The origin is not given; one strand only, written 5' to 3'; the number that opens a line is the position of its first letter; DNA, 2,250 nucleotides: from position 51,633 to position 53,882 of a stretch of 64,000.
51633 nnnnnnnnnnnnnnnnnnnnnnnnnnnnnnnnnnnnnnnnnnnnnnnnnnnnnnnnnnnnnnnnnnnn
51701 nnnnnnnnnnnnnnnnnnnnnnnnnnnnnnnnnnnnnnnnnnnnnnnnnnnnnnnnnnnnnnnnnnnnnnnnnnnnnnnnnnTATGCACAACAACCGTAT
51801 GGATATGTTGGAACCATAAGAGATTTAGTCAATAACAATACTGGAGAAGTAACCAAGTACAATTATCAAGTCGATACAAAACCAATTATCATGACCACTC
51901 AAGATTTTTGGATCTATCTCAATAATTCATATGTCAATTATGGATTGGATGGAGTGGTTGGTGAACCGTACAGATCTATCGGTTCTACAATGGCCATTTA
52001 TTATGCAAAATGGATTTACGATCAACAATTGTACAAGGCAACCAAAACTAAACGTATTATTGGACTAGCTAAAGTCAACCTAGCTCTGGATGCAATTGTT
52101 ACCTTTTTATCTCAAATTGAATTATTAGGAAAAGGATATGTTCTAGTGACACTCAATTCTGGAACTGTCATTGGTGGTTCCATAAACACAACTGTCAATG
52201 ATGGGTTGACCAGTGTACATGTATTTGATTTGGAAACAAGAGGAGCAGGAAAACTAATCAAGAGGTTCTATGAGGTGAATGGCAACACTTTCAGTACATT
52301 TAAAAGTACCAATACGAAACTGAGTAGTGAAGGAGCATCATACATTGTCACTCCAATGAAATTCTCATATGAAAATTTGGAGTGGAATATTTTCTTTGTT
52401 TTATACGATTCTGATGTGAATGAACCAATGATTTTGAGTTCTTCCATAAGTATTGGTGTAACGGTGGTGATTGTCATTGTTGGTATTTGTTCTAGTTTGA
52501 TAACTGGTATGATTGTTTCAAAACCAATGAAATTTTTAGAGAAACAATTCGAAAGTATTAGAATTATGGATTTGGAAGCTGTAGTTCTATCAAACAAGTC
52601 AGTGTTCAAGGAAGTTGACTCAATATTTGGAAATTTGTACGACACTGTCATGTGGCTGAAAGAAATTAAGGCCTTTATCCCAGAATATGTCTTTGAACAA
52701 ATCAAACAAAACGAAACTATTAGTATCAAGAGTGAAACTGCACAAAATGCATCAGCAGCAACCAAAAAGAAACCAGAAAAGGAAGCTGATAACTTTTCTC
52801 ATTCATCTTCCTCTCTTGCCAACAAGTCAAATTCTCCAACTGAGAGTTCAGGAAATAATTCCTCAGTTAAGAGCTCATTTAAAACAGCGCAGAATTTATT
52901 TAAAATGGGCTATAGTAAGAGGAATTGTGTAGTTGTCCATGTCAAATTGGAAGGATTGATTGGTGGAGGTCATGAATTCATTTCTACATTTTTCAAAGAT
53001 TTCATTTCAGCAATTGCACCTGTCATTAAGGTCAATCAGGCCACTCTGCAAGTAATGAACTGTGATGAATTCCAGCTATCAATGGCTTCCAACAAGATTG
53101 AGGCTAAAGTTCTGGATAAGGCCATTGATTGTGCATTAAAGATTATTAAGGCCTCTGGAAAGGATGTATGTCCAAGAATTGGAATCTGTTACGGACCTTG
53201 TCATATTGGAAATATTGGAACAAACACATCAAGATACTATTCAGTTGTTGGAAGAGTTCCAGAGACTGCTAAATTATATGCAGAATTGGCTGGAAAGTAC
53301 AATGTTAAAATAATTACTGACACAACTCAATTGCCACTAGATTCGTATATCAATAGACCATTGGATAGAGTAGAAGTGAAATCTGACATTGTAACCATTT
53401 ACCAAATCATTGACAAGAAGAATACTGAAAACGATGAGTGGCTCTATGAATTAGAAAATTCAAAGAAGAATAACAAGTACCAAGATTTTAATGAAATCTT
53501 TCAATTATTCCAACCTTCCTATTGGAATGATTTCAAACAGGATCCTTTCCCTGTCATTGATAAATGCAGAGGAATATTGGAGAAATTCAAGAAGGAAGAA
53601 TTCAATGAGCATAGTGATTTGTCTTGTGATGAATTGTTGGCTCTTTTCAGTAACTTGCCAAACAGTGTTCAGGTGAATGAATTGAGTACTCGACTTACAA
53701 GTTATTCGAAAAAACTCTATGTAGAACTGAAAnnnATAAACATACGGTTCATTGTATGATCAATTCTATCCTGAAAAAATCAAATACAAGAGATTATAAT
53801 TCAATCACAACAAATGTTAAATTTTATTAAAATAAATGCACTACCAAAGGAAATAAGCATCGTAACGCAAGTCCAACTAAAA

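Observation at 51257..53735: Receptor-like TM-ectodomain-TM protein with a catalytically degenerate cyclase-homology domain (pseudo-cyclase)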

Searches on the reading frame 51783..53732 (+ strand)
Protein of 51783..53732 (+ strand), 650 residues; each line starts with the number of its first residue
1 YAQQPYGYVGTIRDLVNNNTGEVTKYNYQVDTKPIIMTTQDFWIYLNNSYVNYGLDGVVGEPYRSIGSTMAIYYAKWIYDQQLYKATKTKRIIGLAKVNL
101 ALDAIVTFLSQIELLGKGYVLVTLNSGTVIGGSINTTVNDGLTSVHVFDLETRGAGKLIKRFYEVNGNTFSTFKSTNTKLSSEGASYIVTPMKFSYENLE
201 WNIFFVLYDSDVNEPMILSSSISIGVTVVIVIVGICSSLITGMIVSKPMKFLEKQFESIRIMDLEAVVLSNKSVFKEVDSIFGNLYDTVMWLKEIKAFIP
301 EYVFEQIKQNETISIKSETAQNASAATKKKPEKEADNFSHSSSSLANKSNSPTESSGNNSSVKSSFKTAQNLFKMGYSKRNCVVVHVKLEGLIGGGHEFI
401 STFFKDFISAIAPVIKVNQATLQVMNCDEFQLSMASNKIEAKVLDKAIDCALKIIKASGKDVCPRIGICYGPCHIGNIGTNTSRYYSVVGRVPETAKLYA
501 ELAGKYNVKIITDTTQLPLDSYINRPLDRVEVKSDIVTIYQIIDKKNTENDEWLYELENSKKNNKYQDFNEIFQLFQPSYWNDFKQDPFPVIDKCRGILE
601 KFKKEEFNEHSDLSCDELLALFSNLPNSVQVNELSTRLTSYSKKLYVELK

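Call 22: search_protein_representatives(protein=window:51783-53732:+)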
Query: 650 residues. Proteins with E-value up to 0.001 (for the whole library): 455; up to 1e-10: 113; up to 1e-30: 56. The best 150 are listed.
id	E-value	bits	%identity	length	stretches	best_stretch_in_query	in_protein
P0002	8.9e-195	665.1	52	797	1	1-650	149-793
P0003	1.2e-171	588.8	49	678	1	11-643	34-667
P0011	8.8e-171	585.9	45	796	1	1-643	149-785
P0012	1.8e-125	436.2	40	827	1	1-633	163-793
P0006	3.3e-124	432.1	42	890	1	66-620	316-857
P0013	1.9e-102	360.2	57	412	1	1-301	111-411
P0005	2.4e-101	356.6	40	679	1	1-487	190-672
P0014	3.9e-91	322.8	37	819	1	37-600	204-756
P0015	1.4e-90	321.0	35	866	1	17-600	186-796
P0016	1.4e-88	314.4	36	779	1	19-614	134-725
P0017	5.4e-84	299.2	35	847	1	1-577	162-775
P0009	5.8e-83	295.8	35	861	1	9-648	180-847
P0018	3.6e-81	289.9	38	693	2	39-327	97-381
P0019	1.6e-79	284.5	35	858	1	16-577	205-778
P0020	4.1e-79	283.1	35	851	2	1-558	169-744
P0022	3.0e-75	270.4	31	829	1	1-647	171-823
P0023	1.1e-74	268.5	33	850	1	1-626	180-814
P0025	1.2e-68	248.6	34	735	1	36-536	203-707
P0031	5.1e-57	210.2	28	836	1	47-585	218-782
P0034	4.3e-55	203.8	30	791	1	35-576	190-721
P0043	6.3e-47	176.8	29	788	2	35-314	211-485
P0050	3.9e-38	147.8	28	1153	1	94-565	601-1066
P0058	1.9e-32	129.0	36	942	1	288-577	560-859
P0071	3.1e-21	92.0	25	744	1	198-577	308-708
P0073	1.7e-19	86.2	27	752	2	87-300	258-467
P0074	2.6e-18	82.3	27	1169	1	219-582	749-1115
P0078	1.6e-16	76.4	23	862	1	198-577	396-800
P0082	9.2e-15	70.6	23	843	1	99-577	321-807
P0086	2.5e-14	69.1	22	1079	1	219-575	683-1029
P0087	3.6e-14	68.6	25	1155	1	161-583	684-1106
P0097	1.3e-13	66.8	21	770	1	90-583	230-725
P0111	3.2e-11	58.9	25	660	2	87-308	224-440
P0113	5.3e-11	58.2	25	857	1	187-585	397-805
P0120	1.5e-10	56.7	25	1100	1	194-573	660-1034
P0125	4.0e-10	55.3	27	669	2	463-585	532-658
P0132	7.8e-10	54.3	23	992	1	219-556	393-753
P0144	2.8e-09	52.5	26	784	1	339-575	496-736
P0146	3.6e-09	52.1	25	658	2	91-316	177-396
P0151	6.4e-09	51.3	27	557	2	185-323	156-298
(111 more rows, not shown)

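Call 26: list_cluster_members(proteins=[P0011, P0012, P0014, P0031, P0050, P0058, P0074, P0087, P0125, P0146])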
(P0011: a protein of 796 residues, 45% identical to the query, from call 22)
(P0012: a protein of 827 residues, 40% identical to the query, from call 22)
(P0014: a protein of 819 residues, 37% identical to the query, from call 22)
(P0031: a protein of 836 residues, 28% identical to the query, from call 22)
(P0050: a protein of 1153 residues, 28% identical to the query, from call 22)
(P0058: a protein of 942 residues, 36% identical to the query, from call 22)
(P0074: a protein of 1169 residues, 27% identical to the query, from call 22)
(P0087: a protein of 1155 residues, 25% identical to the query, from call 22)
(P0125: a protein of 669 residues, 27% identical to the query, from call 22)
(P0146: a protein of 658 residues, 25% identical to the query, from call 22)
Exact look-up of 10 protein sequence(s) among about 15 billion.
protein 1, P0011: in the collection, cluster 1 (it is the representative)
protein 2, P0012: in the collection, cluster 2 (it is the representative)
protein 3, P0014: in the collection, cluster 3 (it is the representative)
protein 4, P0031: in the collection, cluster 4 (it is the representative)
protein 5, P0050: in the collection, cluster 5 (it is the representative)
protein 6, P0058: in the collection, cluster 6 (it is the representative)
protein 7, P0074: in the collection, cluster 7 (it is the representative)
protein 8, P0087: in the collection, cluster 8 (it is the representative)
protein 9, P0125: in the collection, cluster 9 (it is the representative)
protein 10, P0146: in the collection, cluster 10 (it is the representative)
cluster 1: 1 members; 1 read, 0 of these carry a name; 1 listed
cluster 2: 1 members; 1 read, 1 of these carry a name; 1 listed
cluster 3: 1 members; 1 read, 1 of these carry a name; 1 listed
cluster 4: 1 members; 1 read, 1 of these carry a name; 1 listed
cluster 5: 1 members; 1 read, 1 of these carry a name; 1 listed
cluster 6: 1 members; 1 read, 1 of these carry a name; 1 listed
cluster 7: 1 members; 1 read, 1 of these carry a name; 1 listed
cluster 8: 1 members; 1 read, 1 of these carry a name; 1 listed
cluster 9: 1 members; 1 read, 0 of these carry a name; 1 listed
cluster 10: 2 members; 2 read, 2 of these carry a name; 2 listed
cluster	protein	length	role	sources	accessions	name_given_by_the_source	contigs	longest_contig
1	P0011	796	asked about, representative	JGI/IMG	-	-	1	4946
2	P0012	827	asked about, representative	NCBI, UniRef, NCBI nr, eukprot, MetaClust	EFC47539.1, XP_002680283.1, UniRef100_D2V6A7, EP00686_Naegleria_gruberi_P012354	predicted protein [Naegleria gruberi] | Predicted protein n=1 Tax=Naegleria gruberi TaxID=5762 RepID=D2V6A7_NAEGR | uncharacterized protein NAEGRDRAFT_64367 [Naegleria gruberi]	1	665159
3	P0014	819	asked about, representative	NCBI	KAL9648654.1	hypothetical protein ABK040_016284 [Willaertia magna]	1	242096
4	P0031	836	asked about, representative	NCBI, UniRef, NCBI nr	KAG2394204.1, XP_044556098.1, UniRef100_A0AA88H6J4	hypothetical protein C9374_003968 [Naegleria lovaniensis] | Guanylate cyclase domain-containing protein n=1 Tax=Naegleria lovaniensis TaxID=51637 ... | uncharacterized protein C9374_003968 [Naegleria lovaniensis]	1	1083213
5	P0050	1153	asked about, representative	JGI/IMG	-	ankyrin repeat protein/class 3 adenylate cyclase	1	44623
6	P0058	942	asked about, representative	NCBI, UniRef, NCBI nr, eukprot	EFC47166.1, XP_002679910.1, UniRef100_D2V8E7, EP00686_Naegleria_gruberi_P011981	predicted protein [Naegleria gruberi] | Predicted protein n=1 Tax=Naegleria gruberi TaxID=5762 RepID=D2V8E7_NAEGR | uncharacterized protein NAEGRDRAFT_65131 [Naegleria gruberi]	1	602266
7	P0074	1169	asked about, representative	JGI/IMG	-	ankyrin repeat protein/class 3 adenylate cyclase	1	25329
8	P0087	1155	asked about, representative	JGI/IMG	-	ankyrin repeat protein/class 3 adenylate cyclase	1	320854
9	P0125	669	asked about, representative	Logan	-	-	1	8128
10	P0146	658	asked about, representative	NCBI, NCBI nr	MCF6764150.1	adenylate/guanylate cyclase domain-containing protein [Thiotrichales bacterium 19S3-7]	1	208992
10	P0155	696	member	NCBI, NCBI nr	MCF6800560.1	adenylate/guanylate cyclase domain-containing protein [Thiotrichales bacterium 19S3-11]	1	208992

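Call 35: search_protein_families(library=pfam, max_evalue=0.01, proteins=[P0073, P0125, P0146, P0111, P0151, P0050, P0074, P0087, P0011, P0014])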
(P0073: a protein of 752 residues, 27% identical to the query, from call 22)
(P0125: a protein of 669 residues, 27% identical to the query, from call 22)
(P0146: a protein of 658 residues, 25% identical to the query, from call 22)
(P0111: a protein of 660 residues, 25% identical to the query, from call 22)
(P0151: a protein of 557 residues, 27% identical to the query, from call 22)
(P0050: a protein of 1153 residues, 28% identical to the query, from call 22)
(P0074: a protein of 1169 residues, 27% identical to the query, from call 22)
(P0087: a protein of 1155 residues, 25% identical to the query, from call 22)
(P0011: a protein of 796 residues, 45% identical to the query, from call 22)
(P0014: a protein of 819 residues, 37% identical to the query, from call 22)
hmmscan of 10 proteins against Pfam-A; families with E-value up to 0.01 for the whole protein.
P0073 (752 aa): 2 families
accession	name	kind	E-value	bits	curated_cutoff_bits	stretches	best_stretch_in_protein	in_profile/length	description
PF00211.25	Guanylate_cyc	-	1e-24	87.6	21.9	1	491-672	7-181/183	Adenylate and Guanylate cyclase catalytic domain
PF02743.24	dCache_1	-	5.9e-07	29.7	45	1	179-372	77-239/240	Cache domain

P0125 (669 aa): 5 families
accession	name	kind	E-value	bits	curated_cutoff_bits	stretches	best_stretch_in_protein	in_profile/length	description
PF00211.25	Guanylate_cyc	-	3e-24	86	21.9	1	433-613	6-179/183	Adenylate and Guanylate cyclase catalytic domain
PF02743.24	dCache_1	-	7.9e-17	62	45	1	146-318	68-238/240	Cache domain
PF22673.2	MCP-like_PDC_1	-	4e-09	37.3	27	1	153-235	30-109/113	Methyl-accepting chemotaxis protein-like, first PDC sensor domain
PF17201.10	Cache_3-Cache_2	-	7.3e-05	22.6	27.7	1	211-325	161-288/299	Cache 3/Cache 2 fusion domain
PF13174.12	TPR_6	-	0.004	18.1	26.3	0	625-655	2-32/33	Tetratricopeptide repeat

P0146 (658 aa): 3 families
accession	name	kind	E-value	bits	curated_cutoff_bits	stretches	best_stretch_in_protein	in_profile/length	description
PF00211.25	Guanylate_cyc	-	4.2e-22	79.1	21.9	1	400-574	7-175/183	Adenylate and Guanylate cyclase catalytic domain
PF02743.24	dCache_1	-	9.5e-18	65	45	1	128-271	91-228/240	Cache domain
PF22673.2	MCP-like_PDC_1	-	2e-17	64.1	27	1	105-192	31-112/113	Methyl-accepting chemotaxis protein-like, first PDC sensor domain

P0111 (660 aa): 3 families
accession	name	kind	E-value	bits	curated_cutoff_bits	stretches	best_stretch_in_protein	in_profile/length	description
PF00211.25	Guanylate_cyc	-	6.1e-20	72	21.9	1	454-632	8-179/183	Adenylate and Guanylate cyclase catalytic domain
PF02743.24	dCache_1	-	1.3e-09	38.4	45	1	165-337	74-238/240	Cache domain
PF22673.2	MCP-like_PDC_1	-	1.2e-08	35.8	27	1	155-243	29-112/113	Methyl-accepting chemotaxis protein-like, first PDC sensor domain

P0151 (557 aa): 1 family
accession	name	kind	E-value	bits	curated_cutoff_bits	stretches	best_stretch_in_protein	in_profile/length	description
PF00211.25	Guanylate_cyc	-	2.9e-23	82.8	21.9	1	294-473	5-178/183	Adenylate and Guanylate cyclase catalytic domain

P0050 (1153 aa): 6 families
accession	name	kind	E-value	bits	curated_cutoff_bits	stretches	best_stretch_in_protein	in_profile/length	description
PF12796.13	Ank_2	-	3.8e-31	107.9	27.3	4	99-167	23-90/90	Ankyrin repeats (3 copies)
PF00023.36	Ank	-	1.1e-23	82.4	21.1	4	137-167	2-32/33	Ankyrin repeat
PF13606.12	Ank_3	-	1e-17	62.6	22.3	0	201-226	2-26/30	Ankyrin repeat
PF13637.12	Ank_4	-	7.4e-17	61.5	22.7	2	108-145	1-38/50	Ankyrin repeats (many copies)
PF13857.12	Ank_5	-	2e-13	50.8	27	1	306-354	9-56/56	Ankyrin repeats (many copies)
PF02743.24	dCache_1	-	1.9e-06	28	45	1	554-712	95-237/240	Cache domain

P0074 (1169 aa): 7 families
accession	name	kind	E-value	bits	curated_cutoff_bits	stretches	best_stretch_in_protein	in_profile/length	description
PF12796.13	Ank_2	-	1.2e-30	106.4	27.3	3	77-163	11-90/90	Ankyrin repeats (3 copies)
PF00023.36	Ank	-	3.7e-20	71.3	21.1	2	133-163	2-32/33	Ankyrin repeat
PF13637.12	Ank_4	-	4.3e-16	59.1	22.7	1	137-181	1-45/50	Ankyrin repeats (many copies)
PF13606.12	Ank_3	-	8.7e-15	53.6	22.3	0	201-226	2-27/30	Ankyrin repeat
PF13857.12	Ank_5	-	2.5e-09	37.7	27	1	186-236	1-51/56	Ankyrin repeats (many copies)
PF00211.25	Guanylate_cyc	-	1.6e-05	25.1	21.9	1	894-1063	6-168/183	Adenylate and Guanylate cyclase catalytic domain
PF22673.2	MCP-like_PDC_1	-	0.00072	20.4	27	1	544-617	29-105/113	Methyl-accepting chemotaxis protein-like, first PDC sensor domain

P0087 (1155 aa): 6 families
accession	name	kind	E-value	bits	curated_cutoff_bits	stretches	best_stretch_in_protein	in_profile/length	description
PF12796.13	Ank_2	-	2.4e-34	118.2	27.3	5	282-378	1-82/90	Ankyrin repeats (3 copies)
PF13637.12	Ank_4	-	1.2e-19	70.3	22.7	2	282-341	1-49/50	Ankyrin repeats (many copies)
PF00023.36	Ank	-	5.9e-19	67.5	21.1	2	357-384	3-30/33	Ankyrin repeat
PF13606.12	Ank_3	-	4.8e-18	63.6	22.3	1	356-383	2-29/30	Ankyrin repeat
PF13857.12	Ank_5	-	6.7e-14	52.3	27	0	134-180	10-56/56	Ankyrin repeats (many copies)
PF24521.3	Ank_KRIT1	-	0.0017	18.6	80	0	237-346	4-109/149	KRIT1 ankyrin-repeats domain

P0011 (796 aa): 1 family
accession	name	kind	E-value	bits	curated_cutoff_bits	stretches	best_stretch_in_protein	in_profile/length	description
PF00211.25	Guanylate_cyc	-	0.0073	16.4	21.9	0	563-677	76-173/183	Adenylate and Guanylate cyclase catalytic domain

P0014 (819 aa): 2 families
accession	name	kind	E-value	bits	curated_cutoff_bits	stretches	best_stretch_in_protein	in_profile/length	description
PF02743.24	dCache_1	-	0.0046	17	45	1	179-369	66-239/240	Cache domain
PF00211.25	Guanylate_cyc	-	0.0076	16.3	21.9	0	546-691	28-177/183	Adenylate and Guanylate cyclase catalytic domain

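Call 50: list_cluster_members(proteins=[P0073, P0151, P0071, P0078, P0082, P0086, P0097, P0113, P0132, P0144])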
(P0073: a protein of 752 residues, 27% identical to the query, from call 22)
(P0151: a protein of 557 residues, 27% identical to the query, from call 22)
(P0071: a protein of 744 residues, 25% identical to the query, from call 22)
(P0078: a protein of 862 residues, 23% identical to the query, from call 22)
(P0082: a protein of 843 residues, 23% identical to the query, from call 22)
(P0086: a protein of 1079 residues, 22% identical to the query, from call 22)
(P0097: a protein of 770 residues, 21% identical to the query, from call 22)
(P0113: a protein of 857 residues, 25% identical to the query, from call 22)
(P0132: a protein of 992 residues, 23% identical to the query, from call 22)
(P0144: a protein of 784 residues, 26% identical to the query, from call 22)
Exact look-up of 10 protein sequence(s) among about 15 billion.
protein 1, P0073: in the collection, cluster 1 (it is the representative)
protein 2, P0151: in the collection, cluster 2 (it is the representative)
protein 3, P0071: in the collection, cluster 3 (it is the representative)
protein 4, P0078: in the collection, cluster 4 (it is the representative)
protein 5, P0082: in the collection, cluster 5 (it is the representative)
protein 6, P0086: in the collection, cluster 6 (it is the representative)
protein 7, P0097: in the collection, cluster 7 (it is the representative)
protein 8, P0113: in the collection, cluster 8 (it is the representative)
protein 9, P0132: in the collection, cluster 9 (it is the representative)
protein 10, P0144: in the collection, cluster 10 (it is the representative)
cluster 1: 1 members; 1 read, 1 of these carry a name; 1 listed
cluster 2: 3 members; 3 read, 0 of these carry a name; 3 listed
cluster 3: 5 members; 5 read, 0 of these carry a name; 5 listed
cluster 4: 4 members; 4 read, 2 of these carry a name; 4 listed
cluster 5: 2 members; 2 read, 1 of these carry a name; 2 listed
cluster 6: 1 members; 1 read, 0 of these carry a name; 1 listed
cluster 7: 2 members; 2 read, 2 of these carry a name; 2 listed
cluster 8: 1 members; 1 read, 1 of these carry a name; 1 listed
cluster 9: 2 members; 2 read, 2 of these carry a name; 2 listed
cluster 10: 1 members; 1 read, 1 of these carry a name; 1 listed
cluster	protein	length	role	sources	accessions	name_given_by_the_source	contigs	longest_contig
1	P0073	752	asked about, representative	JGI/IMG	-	class 3 adenylate cyclase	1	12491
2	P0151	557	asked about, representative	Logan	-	-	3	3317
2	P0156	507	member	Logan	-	-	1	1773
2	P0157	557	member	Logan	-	-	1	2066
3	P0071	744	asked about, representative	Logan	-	-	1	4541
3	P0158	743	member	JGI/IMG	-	-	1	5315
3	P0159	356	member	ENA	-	-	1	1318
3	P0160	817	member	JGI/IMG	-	-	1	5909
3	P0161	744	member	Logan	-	-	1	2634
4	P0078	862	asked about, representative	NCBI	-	-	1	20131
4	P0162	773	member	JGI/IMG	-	class 3 adenylate cyclase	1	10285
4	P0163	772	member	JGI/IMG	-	class 3 adenylate cyclase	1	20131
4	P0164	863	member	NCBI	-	-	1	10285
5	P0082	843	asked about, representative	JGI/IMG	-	-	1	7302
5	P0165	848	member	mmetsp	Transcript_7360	Transcript_7360/g.27512 ORF Transcript_7360/g.27512 Transcript_7360/m.27512 type:complete ...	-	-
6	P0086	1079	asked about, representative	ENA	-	-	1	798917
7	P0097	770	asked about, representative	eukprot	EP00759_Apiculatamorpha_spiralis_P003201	PhF_6_TR11543/c0_g1_i3/m.18540/K01768/E4.6.1.1; adenylate cyclase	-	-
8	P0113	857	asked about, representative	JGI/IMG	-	class 3 adenylate cyclase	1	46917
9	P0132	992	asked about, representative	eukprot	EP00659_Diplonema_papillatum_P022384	gene22384-34277_t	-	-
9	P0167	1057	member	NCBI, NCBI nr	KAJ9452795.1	hypothetical protein DIPPA_34157 [Diplonema papillatum]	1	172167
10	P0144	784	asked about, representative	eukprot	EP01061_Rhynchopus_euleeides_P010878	TRINITY_DN2044_c0_g1_i11.p1 TRINITY_DN2044_c0_g1~~TRINITY_DN2044_c0_g1_i11.p1 ORF ...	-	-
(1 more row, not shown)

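Call 53: search_protein_families(library=pfam, max_evalue=0.01, proteins=[P0132, P0167, P0097, P0144, P0086, P0082, P0078, P0113, P0071, P0120])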
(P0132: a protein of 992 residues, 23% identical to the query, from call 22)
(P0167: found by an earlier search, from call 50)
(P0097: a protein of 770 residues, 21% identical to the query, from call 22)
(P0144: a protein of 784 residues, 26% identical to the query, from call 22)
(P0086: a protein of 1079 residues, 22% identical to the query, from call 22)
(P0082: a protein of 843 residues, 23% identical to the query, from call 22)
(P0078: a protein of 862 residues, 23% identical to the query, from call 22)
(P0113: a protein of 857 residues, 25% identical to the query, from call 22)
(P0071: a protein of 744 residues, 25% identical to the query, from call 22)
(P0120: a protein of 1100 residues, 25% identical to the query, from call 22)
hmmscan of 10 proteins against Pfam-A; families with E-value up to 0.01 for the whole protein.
P0132 (992 aa): 0 families

P0167 (1057 aa): 0 families

P0097 (770 aa): 1 family
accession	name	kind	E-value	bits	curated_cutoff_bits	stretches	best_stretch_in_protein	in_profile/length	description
PF02743.24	dCache_1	-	1.6e-07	31.5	45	1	175-347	93-239/240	Cache domain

P0144 (784 aa): 0 families

P0086 (1079 aa): 2 families
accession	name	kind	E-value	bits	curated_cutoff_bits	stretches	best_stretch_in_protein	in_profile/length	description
PF01547.30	SBP_bac_1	-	2.1e-14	54.7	26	1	89-332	43-300/307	Bacterial extracellular solute-binding protein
PF13416.11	SBP_bac_8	-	1.2e-11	45.4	27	1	121-332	71-243/279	Bacterial extracellular solute-binding protein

P0082 (843 aa): 3 families
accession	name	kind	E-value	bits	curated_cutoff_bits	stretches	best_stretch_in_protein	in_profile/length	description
PF02743.24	dCache_1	-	1.2e-08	35.2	45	1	251-401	76-216/240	Cache domain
PF00211.25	Guanylate_cyc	-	0.0005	20.1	21.9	1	645-753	54-161/183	Adenylate and Guanylate cyclase catalytic domain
PF22673.2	MCP-like_PDC_1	-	0.0055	17.6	27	0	266-327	53-111/113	Methyl-accepting chemotaxis protein-like, first PDC sensor domain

P0078 (862 aa): 2 families
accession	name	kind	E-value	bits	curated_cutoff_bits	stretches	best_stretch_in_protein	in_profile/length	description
PF00211.25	Guanylate_cyc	-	2.5e-10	40.7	21.9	1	582-759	7-178/183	Adenylate and Guanylate cyclase catalytic domain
PF09976.15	TPR_21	-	0.0037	17.5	25.5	1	792-850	80-138/193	Tetratricopeptide repeat-like domain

P0113 (857 aa): 1 family
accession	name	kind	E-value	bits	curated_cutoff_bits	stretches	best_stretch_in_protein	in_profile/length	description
PF00211.25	Guanylate_cyc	-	0.00022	21.3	21.9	1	586-718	15-149/183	Adenylate and Guanylate cyclase catalytic domain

P0071 (744 aa): 4 families
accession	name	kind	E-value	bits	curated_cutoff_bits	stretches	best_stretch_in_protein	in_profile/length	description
PF00211.25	Guanylate_cyc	-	1.6e-06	28.3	21.9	1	494-625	8-134/183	Adenylate and Guanylate cyclase catalytic domain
PF14853.12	Fis1_TPR_C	-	0.00024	21.7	25.3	0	700-735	5-40/53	Fis1 C-terminal tetratricopeptide repeat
PF22673.2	MCP-like_PDC_1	-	0.0026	18.6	27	0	138-201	46-108/113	Methyl-accepting chemotaxis protein-like, first PDC sensor domain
PF12895.13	ANAPC3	-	0.0075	17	27.2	0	691-739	18-65/82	Anaphase-promoting complex, cyclosome, subunit 3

P0120 (1100 aa): 1 family
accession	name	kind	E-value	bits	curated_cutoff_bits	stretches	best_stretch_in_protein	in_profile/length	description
PF01547.30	SBP_bac_1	-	1.3e-11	45.5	26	1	25-315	15-302/307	Bacterial extracellular solute-binding protein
